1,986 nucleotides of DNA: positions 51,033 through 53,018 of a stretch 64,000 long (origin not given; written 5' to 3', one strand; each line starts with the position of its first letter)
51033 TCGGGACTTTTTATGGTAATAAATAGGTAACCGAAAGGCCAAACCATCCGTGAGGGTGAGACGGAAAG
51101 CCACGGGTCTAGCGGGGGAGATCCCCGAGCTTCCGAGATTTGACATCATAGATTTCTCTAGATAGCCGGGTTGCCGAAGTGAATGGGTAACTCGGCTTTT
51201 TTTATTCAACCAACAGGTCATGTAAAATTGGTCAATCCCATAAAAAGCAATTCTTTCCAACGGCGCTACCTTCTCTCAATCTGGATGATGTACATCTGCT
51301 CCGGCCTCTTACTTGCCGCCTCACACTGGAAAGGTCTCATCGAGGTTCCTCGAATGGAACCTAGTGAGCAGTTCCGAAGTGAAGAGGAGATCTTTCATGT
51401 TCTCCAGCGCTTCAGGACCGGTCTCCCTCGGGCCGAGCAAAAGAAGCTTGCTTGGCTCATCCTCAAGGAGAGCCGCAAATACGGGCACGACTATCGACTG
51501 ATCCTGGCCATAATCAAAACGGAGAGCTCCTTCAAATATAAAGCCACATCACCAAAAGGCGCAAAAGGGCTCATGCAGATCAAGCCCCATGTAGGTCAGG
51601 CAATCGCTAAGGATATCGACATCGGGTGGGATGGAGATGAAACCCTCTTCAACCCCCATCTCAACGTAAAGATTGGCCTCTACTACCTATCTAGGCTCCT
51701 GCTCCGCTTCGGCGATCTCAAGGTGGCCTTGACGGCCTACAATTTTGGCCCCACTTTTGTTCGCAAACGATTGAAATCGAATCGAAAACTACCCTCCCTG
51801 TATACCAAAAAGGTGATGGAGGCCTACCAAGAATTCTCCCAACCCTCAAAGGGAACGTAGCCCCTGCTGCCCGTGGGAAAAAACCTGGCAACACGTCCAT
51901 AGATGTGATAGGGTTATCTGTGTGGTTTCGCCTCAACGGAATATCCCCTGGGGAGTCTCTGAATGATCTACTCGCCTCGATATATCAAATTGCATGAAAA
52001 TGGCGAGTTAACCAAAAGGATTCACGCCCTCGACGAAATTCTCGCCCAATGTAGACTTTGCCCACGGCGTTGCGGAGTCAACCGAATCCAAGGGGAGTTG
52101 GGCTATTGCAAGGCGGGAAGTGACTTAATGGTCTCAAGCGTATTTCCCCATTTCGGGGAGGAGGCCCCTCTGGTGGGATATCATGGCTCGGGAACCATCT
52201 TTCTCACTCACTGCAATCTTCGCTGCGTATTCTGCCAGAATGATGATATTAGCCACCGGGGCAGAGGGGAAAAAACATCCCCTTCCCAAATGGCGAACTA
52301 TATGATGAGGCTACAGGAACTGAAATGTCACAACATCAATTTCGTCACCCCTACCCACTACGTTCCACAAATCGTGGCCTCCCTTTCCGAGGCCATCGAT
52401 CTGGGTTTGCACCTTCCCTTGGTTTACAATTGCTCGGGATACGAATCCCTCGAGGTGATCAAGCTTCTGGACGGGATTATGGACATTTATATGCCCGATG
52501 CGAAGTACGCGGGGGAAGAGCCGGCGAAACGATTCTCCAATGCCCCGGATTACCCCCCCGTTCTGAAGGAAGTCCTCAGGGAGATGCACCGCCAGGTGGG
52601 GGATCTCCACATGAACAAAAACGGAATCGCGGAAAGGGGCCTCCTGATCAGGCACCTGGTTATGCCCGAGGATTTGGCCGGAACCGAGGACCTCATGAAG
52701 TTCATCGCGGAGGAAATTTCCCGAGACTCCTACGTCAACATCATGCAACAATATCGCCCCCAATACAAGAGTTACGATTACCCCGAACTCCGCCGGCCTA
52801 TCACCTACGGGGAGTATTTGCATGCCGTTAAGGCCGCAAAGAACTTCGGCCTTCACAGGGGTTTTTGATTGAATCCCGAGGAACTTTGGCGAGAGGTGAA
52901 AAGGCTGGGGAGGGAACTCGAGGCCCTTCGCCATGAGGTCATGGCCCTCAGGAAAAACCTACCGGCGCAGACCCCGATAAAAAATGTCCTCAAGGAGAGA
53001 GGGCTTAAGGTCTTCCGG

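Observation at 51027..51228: GEMM-I (c-di-GMP-I)-like riboswitch with a mutually exclusive terminator controlling a lytic transglycosylase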

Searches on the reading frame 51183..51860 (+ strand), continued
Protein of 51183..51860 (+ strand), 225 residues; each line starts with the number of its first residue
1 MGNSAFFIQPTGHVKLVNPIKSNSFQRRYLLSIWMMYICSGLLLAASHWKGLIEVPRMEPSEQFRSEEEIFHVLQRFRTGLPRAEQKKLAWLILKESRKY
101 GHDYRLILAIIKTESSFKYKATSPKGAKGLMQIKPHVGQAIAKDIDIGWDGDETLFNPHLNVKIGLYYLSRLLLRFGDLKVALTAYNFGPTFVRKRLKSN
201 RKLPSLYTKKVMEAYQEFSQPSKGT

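Call 29: find_encoding_contigs(protein=P0005, flank=1200, max_places=3)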
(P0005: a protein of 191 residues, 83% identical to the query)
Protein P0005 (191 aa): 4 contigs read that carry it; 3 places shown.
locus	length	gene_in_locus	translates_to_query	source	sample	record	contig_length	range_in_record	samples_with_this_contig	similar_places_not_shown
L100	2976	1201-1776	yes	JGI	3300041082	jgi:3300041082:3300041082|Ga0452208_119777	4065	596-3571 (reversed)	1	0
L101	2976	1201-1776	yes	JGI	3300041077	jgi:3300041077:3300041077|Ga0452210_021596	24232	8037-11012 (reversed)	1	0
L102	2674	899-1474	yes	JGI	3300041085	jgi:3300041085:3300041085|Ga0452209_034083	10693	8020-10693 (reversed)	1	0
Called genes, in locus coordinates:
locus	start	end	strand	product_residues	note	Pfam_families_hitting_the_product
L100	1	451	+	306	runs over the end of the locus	PF00586:AIRS, PF02769:AIRS_C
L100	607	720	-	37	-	-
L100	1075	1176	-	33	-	-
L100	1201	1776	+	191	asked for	PF01464:SLT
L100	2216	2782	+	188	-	-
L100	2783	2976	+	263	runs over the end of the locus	?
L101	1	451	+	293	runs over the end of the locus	PF00586:AIRS, PF02769:AIRS_C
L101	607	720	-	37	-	-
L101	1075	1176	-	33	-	-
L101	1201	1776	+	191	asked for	PF01464:SLT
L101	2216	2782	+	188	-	-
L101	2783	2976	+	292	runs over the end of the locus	-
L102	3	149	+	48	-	?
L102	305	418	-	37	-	-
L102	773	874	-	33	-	-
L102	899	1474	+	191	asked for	PF01464:SLT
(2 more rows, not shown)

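Call 48: search_protein_families(library=ncbifam, proteins=[window:51228-51860:+], max_evalue=0.001)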
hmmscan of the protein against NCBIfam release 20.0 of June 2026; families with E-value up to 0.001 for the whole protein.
window:51228-51860:+ (210 aa): 7 families
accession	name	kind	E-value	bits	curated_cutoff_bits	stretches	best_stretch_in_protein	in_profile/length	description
NF047373.1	BB0259_flg_lyt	exception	3.8e-21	75.5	234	1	80-189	554-661/705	flagellar assembly lytic transglycosylase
NF008631.0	PRK11619.1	equivalog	5e-15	54.9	536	1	92-184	497-591/644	murein transglycosylase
NF008670.0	PRK11671.1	equivalog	4.8e-12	45.7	375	1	72-157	190-277/359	membrane-bound lytic murein transglycosylase MltC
NF012014.0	PRK15470.1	equivalog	6.9e-07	29.1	233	1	74-157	37-124/203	membrane-bound lytic murein transglycosylase EmtA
NF008112.0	PRK10859.1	equivalog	3.5e-06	25.7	354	1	79-177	294-389/483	membrane-bound lytic murein transglycosylase MltF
NF011856.0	PRK15328.1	equivalog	8.2e-06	25.4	208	1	80-207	24-146/160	type III secretion system invasion protein IagB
NF008050.0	PRK10783.1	equivalog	0.00078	17.9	508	1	89-186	119-213/457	murein transglycosylase D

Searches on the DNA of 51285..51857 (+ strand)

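Call 10: search_rna_families(sources=[L001, L002, L003, L004, L005, L006, L007, L008, L009, L010, L011, L012, L013, L014, L015, L016, L017, L018, L019, L020], threshold=gathering)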
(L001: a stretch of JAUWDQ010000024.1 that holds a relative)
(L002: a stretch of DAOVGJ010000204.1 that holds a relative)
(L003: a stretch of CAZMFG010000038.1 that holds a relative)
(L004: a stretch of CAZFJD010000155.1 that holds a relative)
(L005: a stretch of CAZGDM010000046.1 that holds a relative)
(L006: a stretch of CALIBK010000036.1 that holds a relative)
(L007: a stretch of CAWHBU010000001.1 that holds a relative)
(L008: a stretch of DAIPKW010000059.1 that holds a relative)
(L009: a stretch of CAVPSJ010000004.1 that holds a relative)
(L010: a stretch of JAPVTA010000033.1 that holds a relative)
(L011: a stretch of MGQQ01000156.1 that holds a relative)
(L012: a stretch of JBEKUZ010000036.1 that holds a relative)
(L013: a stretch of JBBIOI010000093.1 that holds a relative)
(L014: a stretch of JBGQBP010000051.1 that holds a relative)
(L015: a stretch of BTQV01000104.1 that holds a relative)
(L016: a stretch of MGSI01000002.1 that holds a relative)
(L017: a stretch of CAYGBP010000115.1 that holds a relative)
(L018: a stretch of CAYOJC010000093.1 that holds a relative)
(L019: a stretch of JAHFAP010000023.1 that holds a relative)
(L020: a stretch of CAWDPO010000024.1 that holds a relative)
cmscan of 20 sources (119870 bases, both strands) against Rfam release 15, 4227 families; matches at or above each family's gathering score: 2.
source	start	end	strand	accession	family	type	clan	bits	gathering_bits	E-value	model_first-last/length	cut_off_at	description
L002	2777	2896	+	RF03167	c-di-GMP-I-GGC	Cis-reg; riboswitch;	CL00126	61.2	59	1e-11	1-80/80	no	c-di-GMP-I-GGC riboswitch aptamer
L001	2780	2897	+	RF01051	c-di-GMP-I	Cis-reg; riboswitch;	CL00126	59.2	35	9.3e-09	1-87/87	no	c-di-GMP-I riboswitch aptamer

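Call 19: search_rna_families(source=L002, start=2700, end=2960, threshold=evalue, max_evalue=1, show_alignments=3)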
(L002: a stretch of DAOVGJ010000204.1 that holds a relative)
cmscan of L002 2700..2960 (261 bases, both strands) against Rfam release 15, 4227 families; matches with E-value up to 1: 1.
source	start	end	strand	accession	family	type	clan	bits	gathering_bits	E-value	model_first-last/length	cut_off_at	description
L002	2777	2896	+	RF03167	c-di-GMP-I-GGC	Cis-reg; riboswitch;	CL00126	61.2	59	2.2e-14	1-80/80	no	c-di-GMP-I-GGC riboswitch aptamer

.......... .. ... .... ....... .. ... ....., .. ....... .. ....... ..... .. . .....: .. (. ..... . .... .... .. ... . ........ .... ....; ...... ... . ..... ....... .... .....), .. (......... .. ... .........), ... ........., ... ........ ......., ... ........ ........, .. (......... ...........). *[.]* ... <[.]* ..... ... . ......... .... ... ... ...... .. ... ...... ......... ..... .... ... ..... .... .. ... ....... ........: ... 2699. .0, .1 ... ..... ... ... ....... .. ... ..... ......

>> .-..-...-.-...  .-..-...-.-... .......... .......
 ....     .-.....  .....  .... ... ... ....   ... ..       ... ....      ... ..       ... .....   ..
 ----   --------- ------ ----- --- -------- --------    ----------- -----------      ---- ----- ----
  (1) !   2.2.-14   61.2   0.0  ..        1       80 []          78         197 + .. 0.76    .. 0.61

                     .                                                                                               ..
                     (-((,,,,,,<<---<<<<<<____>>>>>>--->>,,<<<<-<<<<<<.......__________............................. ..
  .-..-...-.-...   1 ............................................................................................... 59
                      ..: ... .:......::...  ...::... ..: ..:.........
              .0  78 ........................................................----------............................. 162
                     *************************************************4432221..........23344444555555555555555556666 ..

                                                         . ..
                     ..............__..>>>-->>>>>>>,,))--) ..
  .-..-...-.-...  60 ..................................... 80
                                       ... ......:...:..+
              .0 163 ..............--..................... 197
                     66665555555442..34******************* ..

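Call 30: search_rna_families(sources=[L081, L082, L083, L084, L085, L086, L087, L088, L089, L090, L091, L092, L093, L094, L096, L097, L099, L100, L101, L102], threshold=gathering)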
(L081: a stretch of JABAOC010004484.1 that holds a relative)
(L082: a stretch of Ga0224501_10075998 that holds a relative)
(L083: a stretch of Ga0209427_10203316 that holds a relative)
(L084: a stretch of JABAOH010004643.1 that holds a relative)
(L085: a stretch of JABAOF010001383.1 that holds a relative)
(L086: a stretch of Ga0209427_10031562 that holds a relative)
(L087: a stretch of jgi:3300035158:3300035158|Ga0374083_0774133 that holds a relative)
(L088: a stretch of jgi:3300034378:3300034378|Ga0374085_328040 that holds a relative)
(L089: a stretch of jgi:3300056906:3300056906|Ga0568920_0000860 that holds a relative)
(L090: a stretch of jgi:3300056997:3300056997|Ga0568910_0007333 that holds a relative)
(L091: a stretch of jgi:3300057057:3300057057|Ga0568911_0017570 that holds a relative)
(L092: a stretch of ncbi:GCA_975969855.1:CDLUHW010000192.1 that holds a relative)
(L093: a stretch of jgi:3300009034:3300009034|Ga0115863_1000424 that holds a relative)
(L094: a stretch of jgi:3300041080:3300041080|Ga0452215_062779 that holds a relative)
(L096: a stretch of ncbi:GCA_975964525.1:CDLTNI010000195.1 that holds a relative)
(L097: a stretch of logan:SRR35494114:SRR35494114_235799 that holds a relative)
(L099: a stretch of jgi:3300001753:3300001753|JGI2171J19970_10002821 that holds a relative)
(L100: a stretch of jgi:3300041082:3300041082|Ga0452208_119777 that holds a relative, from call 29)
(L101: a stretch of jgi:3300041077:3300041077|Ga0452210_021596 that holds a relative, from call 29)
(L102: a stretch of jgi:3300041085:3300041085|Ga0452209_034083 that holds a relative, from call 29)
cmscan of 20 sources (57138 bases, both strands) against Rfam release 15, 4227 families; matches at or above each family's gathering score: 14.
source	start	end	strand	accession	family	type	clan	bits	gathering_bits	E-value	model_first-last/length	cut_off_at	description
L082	638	756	+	RF03167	c-di-GMP-I-GGC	Cis-reg; riboswitch;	CL00126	62.8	59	1.7e-12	1-80/80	no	c-di-GMP-I-GGC riboswitch aptamer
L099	1036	1154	+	RF01051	c-di-GMP-I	Cis-reg; riboswitch;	CL00126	62.3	35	7.8e-10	1-87/87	no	c-di-GMP-I riboswitch aptamer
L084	1278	1396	+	RF03167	c-di-GMP-I-GGC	Cis-reg; riboswitch;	CL00126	61.1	59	5.2e-12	1-80/80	no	c-di-GMP-I-GGC riboswitch aptamer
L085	1278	1396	+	RF03167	c-di-GMP-I-GGC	Cis-reg; riboswitch;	CL00126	61.1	59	5.2e-12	1-80/80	no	c-di-GMP-I-GGC riboswitch aptamer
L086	1278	1397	+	RF01051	c-di-GMP-I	Cis-reg; riboswitch;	CL00126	61.1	35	1.5e-09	1-87/87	no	c-di-GMP-I riboswitch aptamer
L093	1035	1153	+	RF03167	c-di-GMP-I-GGC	Cis-reg; riboswitch;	CL00126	61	59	5.3e-12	1-80/80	no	c-di-GMP-I-GGC riboswitch aptamer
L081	1276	1394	+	RF01051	c-di-GMP-I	Cis-reg; riboswitch;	CL00126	59.8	35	3.1e-09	1-87/87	no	c-di-GMP-I riboswitch aptamer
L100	977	1095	+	RF01051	c-di-GMP-I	Cis-reg; riboswitch;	CL00126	56.8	35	1.7e-08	1-87/87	no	c-di-GMP-I riboswitch aptamer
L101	977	1095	+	RF01051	c-di-GMP-I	Cis-reg; riboswitch;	CL00126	56.8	35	1.7e-08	1-87/87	no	c-di-GMP-I riboswitch aptamer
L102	675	793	+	RF01051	c-di-GMP-I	Cis-reg; riboswitch;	CL00126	56.8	35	1.7e-08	1-87/87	no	c-di-GMP-I riboswitch aptamer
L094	1032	1149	+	RF01051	c-di-GMP-I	Cis-reg; riboswitch;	CL00126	52.6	35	1.8e-07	1-87/87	no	c-di-GMP-I riboswitch aptamer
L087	1007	1103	+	RF01051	c-di-GMP-I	Cis-reg; riboswitch;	CL00126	46.9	35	4.4e-06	1-87/87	no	c-di-GMP-I riboswitch aptamer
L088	524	620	+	RF01051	c-di-GMP-I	Cis-reg; riboswitch;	CL00126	46.9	35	4.4e-06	1-87/87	no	c-di-GMP-I riboswitch aptamer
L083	1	103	+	RF01051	c-di-GMP-I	Cis-reg; riboswitch;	CL00126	43.7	35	2.6e-05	16-87/87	5'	c-di-GMP-I riboswitch aptamer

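Call 57: search_rna_families(sources=[L021, L022, L023, L024, L025, L026, L027, L028, L029, L030, L031, L032, L033, L034, L035, L036, L037, L038, L039, L040], threshold=gathering)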
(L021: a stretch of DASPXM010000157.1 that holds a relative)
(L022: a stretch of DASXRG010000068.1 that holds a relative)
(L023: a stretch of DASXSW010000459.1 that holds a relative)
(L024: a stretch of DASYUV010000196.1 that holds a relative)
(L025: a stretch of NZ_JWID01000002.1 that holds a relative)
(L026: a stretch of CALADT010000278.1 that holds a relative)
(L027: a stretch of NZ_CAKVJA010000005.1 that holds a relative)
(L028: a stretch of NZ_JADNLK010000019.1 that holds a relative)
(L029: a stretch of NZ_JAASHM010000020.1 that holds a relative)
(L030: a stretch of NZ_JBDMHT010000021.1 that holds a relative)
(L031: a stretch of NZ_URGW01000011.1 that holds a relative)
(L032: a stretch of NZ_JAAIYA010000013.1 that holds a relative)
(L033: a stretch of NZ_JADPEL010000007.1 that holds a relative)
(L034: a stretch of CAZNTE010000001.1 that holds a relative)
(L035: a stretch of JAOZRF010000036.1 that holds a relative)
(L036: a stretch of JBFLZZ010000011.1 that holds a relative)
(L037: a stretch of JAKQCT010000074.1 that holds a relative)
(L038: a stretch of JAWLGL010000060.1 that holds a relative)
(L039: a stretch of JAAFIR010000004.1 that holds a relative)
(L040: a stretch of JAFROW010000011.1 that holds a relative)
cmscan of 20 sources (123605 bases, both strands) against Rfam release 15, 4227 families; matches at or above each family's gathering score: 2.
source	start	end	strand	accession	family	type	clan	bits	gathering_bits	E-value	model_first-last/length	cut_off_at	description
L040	4182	4253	-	RF00005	tRNA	Gene; tRNA;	CL00001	56.7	29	2.8e-09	1-71/71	no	tRNA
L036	3469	3552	+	RF00005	tRNA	Gene; tRNA;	CL00001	51.8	29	6.3e-08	1-71/71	no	tRNA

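Call 58: search_rna_families(sources=[L041, L042, L043, L044, L045, L046, L047, L048, L049, L050, L051, L052, L053, L054, L055, L056, L057, L058, L059, L060], threshold=gathering)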
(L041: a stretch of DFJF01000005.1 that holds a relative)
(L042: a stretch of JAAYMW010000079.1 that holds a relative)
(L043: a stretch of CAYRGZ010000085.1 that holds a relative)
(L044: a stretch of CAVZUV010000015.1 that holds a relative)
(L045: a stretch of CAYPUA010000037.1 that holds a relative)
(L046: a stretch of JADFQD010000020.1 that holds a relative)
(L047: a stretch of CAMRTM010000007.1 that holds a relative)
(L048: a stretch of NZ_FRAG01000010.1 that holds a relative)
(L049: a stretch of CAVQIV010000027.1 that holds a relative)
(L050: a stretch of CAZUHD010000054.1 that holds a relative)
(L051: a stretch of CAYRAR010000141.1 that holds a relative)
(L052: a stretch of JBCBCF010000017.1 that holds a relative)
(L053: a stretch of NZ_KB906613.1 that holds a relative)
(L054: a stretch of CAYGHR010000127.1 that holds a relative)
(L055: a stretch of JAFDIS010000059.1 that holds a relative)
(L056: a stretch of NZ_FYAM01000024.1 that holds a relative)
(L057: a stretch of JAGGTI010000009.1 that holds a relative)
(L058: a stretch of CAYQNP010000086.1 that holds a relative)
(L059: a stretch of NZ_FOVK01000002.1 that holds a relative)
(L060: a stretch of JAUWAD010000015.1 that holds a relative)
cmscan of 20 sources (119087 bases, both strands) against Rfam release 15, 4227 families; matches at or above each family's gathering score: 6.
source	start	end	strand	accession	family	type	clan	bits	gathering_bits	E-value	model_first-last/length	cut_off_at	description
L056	5769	5916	+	RF00379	c-di-AMP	Cis-reg; riboswitch;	-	93.8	38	1.5e-20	1-134/134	no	c-di-AMP riboswitch aptamer (ydaO/yuaA leader)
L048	5195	5388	+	RF00013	6S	Gene;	-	73.8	46.4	2.1e-12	1-187/187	no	6S / SsrS RNA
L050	5019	5090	+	RF00005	tRNA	Gene; tRNA;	CL00001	56.3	29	3.4e-09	1-71/71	no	tRNA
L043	3628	3711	+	RF00005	tRNA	Gene; tRNA;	CL00001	54.4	29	1.2e-08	1-71/71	no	tRNA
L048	5109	5191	+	RF00005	tRNA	Gene; tRNA;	CL00001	51.4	29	7.6e-08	1-71/71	no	tRNA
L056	3510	3591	+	RF00005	tRNA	Gene; tRNA;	CL00001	50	29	1.9e-07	1-71/71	no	tRNA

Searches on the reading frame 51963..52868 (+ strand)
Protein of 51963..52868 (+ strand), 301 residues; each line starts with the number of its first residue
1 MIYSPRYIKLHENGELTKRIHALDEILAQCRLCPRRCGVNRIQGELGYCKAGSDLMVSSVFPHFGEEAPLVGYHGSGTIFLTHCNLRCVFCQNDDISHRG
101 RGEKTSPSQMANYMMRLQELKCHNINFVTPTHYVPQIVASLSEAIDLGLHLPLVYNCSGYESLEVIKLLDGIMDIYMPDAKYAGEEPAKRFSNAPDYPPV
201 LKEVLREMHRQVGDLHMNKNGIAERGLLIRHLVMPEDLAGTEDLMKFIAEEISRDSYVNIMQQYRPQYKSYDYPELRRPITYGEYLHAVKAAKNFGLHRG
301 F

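Call 6: search_protein_families(library=pfam, proteins=[window:51963-52868:+])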
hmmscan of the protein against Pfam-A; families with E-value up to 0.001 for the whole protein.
window:51963-52868:+ (301 aa): 1 family
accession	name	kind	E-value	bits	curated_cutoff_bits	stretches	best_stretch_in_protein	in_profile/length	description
PF04055.27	Radical_SAM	-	2.8e-10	41.1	29.5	1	79-209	2-137/166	Radical SAM superfamily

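Call 48: search_protein_families(library=ncbifam, proteins=[window:51963-52868:+], max_evalue=0.001)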
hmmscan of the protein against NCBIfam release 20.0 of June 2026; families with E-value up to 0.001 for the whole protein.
window:51963-52868:+ (301 aa): 3 families
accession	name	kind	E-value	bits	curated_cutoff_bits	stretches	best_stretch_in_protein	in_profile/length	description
TIGR02495.1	NrdG2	equivalog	5e-07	29.2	131.15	1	76-184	18-125/193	anaerobic ribonucleoside-triphosphate reductase activating protein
TIGR04337.1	AmmeMemoSam_rS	hypoth_equivalog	7.6e-06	25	220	1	20-127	4-123/349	AmmeMemoRadiSam system radical SAM enzyme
TIGR02493.1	PFLA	equivalog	0.00011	21.7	231.75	1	78-120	19-61/235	pyruvate formate-lyase-activating protein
